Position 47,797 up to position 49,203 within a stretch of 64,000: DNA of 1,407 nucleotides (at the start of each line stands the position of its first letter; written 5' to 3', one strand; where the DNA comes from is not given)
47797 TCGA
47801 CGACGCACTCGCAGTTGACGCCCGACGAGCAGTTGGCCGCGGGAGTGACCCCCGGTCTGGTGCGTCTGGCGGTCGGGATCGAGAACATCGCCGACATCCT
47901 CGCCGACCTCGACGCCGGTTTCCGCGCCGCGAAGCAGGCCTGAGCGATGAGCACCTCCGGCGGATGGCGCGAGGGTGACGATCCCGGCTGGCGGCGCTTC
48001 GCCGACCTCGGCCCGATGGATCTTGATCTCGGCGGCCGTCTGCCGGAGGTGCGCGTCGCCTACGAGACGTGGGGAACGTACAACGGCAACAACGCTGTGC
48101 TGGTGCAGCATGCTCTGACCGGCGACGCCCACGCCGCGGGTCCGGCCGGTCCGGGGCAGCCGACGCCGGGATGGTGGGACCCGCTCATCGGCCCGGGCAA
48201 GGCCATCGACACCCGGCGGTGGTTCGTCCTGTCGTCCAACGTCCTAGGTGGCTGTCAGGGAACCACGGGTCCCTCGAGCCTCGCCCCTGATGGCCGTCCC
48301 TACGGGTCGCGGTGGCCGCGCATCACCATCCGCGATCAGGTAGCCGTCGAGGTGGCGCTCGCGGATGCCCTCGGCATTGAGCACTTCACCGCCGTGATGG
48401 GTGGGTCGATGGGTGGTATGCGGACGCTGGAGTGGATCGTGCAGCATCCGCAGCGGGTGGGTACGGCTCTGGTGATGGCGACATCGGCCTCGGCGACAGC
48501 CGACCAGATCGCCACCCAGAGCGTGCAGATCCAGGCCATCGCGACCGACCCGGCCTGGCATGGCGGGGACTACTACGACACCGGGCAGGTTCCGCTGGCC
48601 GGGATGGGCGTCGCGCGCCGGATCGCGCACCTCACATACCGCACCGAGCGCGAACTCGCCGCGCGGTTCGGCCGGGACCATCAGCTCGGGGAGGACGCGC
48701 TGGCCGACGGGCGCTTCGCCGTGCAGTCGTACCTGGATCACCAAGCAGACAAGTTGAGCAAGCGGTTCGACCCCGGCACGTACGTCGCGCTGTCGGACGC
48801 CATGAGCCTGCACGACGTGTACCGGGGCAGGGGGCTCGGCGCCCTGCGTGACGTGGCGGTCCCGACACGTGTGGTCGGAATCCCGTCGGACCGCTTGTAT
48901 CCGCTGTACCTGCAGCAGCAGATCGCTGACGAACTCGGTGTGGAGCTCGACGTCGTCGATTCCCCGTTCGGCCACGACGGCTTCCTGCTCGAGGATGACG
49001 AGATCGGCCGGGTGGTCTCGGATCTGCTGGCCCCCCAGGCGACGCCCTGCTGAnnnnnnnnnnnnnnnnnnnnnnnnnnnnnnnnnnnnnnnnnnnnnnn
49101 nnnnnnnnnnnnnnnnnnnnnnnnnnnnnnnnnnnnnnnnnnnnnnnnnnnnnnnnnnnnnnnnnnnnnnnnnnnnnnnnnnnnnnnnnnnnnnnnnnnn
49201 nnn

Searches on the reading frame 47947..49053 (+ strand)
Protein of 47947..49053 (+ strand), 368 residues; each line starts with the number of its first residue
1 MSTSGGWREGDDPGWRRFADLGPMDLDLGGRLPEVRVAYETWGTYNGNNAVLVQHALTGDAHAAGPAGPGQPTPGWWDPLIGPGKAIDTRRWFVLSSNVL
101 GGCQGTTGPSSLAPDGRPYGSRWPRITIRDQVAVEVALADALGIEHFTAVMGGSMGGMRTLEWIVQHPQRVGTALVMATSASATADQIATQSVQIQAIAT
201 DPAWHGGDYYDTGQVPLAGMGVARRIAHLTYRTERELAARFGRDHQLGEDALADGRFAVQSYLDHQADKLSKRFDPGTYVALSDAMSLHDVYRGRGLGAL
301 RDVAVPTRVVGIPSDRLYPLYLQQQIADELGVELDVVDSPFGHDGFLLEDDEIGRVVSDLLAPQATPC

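Call 62: find_encoding_contigs(protein=window:47947-49053:+, flank=10000, max_places=1)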
Protein window:47947-49053:+ (368 aa): 22 contigs read that carry it; 1 place shown.
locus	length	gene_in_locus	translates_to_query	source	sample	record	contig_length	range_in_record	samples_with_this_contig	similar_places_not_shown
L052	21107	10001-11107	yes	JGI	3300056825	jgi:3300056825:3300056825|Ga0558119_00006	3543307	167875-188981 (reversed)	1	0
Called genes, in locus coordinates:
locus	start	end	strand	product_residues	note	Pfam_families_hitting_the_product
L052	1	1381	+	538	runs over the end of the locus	PF00664:ABC_membrane, PF00005:ABC_tran, PF13304:AAA_21 (faint)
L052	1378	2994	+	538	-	PF00664:ABC_membrane (weak), PF00005:ABC_tran, PF13304:AAA_21 (faint)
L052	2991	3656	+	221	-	PF03167:UDG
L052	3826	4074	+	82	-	-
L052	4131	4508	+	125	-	PF09851:SHOCT (weak)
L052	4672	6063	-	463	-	PF07690:MFS_1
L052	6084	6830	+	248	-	-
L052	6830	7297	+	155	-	PF02580:Tyr_Deacylase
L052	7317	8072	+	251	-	PF06977:SdiA-regulated (weak)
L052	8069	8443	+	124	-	PF23856:DUF7219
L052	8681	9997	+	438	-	PF01053:Cys_Met_Meta_PP, PF00266:Aminotran_5 (weak)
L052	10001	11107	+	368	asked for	PF00561:Abhydrolase_1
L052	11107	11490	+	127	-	PF08818:DUF1801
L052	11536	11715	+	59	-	-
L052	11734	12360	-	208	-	-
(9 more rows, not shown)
